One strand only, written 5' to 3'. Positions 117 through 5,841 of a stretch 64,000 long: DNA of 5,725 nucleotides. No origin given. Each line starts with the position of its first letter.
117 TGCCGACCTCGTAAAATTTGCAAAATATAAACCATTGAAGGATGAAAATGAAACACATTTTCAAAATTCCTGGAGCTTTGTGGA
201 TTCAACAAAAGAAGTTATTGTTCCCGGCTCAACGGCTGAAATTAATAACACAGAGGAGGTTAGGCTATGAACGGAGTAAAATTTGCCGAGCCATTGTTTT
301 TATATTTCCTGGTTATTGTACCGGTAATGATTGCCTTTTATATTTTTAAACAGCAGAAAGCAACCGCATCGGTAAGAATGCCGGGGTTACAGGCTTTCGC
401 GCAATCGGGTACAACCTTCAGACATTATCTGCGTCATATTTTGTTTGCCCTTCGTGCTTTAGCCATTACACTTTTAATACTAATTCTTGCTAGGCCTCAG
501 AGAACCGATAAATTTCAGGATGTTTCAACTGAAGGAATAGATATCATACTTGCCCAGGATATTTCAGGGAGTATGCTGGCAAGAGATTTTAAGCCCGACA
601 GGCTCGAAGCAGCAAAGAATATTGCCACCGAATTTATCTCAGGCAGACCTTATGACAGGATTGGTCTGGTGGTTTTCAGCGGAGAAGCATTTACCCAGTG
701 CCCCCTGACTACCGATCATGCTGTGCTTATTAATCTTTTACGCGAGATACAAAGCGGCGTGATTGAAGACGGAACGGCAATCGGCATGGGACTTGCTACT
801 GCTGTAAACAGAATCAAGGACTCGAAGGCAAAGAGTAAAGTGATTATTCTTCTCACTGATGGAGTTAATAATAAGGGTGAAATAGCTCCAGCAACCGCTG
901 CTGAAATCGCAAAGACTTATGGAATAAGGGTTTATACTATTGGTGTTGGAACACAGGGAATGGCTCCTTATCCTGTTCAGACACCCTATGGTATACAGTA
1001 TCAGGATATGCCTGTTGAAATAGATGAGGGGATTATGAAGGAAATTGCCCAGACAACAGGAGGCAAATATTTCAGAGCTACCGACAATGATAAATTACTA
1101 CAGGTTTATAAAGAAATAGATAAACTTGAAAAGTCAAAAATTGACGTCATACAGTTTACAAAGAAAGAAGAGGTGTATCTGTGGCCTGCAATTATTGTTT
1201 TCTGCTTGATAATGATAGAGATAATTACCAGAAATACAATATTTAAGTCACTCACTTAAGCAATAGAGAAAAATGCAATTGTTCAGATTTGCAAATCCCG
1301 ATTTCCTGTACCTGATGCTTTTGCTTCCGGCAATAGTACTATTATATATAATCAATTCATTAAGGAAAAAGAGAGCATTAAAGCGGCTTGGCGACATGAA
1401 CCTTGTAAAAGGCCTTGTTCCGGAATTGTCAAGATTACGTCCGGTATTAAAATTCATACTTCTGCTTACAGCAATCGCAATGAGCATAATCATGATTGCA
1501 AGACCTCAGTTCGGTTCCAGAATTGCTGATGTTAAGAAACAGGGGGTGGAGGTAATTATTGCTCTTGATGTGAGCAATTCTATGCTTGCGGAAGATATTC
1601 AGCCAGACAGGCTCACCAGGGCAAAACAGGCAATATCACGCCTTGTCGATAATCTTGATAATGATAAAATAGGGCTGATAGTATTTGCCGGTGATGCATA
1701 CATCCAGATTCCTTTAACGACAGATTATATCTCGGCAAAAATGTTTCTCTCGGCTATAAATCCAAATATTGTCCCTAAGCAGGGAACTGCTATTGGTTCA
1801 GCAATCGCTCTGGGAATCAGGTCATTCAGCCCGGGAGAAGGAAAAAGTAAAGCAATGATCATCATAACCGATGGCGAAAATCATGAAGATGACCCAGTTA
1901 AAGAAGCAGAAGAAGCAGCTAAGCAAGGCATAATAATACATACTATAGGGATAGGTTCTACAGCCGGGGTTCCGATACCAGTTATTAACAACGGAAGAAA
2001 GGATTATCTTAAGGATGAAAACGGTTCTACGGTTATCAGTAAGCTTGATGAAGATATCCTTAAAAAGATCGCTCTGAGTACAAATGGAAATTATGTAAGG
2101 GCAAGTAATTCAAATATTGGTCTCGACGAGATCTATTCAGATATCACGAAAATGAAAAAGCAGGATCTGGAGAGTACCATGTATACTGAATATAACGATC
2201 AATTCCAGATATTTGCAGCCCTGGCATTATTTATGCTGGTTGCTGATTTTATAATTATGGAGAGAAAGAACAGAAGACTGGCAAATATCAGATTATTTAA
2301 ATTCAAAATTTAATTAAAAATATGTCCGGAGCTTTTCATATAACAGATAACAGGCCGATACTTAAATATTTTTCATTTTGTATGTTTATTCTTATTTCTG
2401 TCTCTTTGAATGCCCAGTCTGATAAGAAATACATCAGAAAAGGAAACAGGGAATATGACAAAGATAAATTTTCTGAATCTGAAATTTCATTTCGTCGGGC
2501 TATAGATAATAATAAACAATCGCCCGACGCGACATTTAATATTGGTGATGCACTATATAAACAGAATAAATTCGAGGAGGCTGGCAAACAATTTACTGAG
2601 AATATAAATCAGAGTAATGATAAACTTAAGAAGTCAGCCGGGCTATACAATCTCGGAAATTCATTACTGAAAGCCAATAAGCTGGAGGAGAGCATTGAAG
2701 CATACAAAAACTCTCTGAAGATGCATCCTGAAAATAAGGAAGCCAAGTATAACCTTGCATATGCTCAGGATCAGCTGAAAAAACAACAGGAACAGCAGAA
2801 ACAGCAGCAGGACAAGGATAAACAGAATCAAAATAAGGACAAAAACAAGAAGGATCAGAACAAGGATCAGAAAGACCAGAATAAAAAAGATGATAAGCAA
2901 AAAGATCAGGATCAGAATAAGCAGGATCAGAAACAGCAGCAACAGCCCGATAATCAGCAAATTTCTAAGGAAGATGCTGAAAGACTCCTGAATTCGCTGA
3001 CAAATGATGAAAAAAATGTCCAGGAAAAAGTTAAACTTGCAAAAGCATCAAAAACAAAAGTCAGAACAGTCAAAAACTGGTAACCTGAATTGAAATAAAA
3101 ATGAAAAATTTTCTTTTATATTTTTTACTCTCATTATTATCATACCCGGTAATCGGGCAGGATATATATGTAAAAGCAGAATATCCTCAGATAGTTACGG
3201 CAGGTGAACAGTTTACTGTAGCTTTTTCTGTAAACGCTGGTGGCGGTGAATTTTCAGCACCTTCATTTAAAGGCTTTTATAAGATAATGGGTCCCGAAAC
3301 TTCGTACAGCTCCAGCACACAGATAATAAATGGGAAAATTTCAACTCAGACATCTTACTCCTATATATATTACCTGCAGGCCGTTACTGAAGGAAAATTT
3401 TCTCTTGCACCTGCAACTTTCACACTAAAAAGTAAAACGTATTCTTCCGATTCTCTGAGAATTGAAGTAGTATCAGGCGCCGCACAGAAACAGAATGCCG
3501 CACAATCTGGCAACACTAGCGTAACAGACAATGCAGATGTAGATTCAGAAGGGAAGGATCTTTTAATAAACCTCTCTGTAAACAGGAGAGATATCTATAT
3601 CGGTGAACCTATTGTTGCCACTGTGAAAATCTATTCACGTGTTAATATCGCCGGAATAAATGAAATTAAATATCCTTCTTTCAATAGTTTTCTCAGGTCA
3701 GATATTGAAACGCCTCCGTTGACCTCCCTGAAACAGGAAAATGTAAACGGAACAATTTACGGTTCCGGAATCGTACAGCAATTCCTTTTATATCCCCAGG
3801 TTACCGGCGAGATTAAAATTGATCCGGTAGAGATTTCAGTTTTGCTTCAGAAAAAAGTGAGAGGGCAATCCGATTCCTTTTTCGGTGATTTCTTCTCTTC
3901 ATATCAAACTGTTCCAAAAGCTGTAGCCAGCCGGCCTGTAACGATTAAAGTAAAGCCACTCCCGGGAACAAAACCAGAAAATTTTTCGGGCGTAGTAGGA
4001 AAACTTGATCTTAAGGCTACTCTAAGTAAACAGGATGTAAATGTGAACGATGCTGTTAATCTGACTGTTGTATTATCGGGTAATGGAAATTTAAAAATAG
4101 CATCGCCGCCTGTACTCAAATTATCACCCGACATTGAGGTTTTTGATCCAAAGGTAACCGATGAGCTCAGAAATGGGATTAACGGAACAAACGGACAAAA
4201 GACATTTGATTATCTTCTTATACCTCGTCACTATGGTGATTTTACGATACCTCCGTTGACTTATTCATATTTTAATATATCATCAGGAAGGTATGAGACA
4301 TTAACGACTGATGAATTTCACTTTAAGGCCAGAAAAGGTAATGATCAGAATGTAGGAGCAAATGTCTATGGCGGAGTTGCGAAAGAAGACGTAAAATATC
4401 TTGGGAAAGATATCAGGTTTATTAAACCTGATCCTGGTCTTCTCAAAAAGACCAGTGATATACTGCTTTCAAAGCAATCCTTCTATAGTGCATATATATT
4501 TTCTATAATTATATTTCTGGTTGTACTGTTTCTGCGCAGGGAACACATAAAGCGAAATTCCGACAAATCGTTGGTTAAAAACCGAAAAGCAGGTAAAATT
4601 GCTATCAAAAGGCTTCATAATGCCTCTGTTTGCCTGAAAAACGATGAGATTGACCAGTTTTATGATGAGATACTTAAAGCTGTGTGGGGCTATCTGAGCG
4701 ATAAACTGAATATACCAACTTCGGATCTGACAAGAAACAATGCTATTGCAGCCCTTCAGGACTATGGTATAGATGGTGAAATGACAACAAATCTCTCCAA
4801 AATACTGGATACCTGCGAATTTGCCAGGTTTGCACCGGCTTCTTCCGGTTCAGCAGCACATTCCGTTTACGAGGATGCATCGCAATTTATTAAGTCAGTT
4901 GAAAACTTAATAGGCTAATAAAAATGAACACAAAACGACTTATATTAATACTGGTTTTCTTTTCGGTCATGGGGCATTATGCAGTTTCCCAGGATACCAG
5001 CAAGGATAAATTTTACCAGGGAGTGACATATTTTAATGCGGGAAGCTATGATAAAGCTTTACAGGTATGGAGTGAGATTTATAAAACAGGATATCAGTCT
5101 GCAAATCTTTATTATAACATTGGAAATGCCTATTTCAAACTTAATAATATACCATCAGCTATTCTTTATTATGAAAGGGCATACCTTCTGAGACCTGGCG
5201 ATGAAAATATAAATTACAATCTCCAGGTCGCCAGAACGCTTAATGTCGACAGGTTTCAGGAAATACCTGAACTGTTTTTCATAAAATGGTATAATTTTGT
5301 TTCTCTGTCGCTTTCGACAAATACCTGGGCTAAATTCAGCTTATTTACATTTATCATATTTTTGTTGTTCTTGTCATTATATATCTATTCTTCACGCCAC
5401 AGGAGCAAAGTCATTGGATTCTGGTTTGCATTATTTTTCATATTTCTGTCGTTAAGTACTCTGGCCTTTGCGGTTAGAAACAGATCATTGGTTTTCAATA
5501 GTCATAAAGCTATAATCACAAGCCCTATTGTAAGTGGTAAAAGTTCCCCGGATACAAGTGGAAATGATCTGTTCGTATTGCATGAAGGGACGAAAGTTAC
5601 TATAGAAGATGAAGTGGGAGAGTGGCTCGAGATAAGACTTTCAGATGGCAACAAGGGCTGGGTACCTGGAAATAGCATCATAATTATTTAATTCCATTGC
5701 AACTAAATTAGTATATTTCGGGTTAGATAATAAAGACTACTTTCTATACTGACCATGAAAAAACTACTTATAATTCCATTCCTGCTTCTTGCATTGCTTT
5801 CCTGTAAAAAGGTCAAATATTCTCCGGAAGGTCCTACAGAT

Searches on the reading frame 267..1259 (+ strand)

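Call 70: search_protein_families(library=pfam, proteins=[window:267-1259:+], max_evalue=0.00001)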
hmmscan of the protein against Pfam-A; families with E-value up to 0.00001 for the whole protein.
window:267-1259:+ (330 aa): 3 families
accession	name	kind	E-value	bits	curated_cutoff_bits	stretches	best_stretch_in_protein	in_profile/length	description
PF00092.34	VWA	-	1.8e-23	84.1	23.8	1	92-280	1-171/174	von Willebrand factor type A domain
PF13519.12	VWA_2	-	2.2e-20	73.7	27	1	95-199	3-106/107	von Willebrand factor type A domain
PF07584.16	BatA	-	2.6e-12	47.4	25.9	1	5-77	3-77/77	Aerotolerance regulator N-terminal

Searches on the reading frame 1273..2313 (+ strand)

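Call 70: search_protein_families(library=pfam, proteins=[window:1273-2313:+], max_evalue=0.00001)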
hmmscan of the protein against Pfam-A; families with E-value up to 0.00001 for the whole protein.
window:1273-2313:+ (346 aa): 3 families
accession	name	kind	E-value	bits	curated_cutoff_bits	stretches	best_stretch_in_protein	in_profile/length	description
PF00092.34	VWA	-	3.4e-23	83.2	23.8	1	94-281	2-166/174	von Willebrand factor type A domain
PF13519.12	VWA_2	-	1.5e-18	67.8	27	1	94-202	1-107/107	von Willebrand factor type A domain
PF07584.16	BatA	-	8.8e-09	36.1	25.9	1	4-78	2-77/77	Aerotolerance regulator N-terminal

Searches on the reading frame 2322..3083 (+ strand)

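Call 70: search_protein_families(library=pfam, proteins=[window:2322-3083:+], max_evalue=0.00001)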
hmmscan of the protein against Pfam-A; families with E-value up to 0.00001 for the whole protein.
window:2322-3083:+ (253 aa): 8 families
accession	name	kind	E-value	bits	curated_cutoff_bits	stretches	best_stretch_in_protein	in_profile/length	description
PF13432.12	TPR_16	-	2e-16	60.5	32.7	1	109-156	1-48/65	Tetratricopeptide repeat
PF07719.23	TPR_2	-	9.3e-13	47.7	27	0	107-138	3-34/34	Tetratricopeptide repeat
PF13414.12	TPR_11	-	5.4e-12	45.6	26.8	1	112-149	1-38/42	TPR repeat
PF00515.34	TPR_1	-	1e-11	44.6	27.8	1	107-138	3-34/34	Tetratricopeptide repeat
PF14559.12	TPR_19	-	3e-09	37.5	25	0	115-153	1-39/68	Tetratricopeptide repeat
PF13431.12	TPR_17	-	1e-08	35.2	24.4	0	57-87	2-32/34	Tetratricopeptide repeat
PF13181.12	TPR_8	-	1.4e-06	28.5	25.7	0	108-137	4-33/34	Tetratricopeptide repeat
PF13424.12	TPR_12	-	3e-06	27.8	30.1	0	72-135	6-75/77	Tetratricopeptide repeat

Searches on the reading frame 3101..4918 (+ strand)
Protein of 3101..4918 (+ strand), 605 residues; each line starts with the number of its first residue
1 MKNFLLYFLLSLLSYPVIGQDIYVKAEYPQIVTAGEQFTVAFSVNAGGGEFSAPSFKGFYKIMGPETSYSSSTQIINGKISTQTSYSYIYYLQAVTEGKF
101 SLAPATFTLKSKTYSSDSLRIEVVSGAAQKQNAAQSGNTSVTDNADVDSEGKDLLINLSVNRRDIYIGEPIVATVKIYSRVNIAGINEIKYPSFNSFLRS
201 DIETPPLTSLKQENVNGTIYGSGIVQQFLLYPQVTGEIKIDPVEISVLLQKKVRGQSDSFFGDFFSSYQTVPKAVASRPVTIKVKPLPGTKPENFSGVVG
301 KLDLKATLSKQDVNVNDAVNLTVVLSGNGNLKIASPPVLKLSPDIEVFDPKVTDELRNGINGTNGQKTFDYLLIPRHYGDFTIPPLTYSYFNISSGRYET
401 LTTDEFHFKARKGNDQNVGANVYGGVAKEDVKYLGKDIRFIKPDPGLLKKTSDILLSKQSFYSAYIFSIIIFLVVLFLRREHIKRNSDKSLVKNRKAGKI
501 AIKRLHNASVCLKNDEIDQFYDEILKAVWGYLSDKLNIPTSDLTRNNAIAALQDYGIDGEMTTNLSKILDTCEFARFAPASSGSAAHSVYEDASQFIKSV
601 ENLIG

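Call 70: search_protein_families(library=pfam, proteins=[window:3101-4918:+], max_evalue=0.00001)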
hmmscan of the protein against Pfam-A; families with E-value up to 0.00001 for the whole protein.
window:3101-4918:+ (605 aa): 1 family
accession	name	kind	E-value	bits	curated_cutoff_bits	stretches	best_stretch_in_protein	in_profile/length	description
PF13584.12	BatD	-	6.6e-42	142.5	24.1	2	29-123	5-92/92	BatD DUF11 like domain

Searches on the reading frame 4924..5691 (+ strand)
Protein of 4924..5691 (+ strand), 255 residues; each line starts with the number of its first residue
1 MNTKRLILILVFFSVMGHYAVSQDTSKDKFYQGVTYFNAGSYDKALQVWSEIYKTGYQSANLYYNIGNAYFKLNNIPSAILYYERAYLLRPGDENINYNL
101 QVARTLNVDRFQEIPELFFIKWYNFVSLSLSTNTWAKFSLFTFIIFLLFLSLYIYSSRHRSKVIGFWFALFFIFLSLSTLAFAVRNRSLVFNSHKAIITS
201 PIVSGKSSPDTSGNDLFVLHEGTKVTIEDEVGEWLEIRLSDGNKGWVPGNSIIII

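Call 70: search_protein_families(library=pfam, proteins=[window:4924-5691:+], max_evalue=0.00001)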
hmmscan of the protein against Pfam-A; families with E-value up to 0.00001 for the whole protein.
window:4924-5691:+ (255 aa): 6 families
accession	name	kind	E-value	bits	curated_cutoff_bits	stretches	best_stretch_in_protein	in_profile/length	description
PF00515.34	TPR_1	-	1.7e-10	40.7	27.8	1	60-92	1-33/34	Tetratricopeptide repeat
PF07719.23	TPR_2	-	5.3e-10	39.1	27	1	60-93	1-34/34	Tetratricopeptide repeat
PF08239.17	SH3_3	-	1.3e-08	35.3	27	1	207-249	7-50/54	Bacterial SH3 domain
PF13424.12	TPR_12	-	4.9e-07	30.3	30.1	1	42-87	26-72/77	Tetratricopeptide repeat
PF13181.12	TPR_8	-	1.9e-06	28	25.7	0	60-91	1-32/34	Tetratricopeptide repeat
PF13432.12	TPR_16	-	4.4e-06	27.5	32.7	1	33-93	4-64/65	Tetratricopeptide repeat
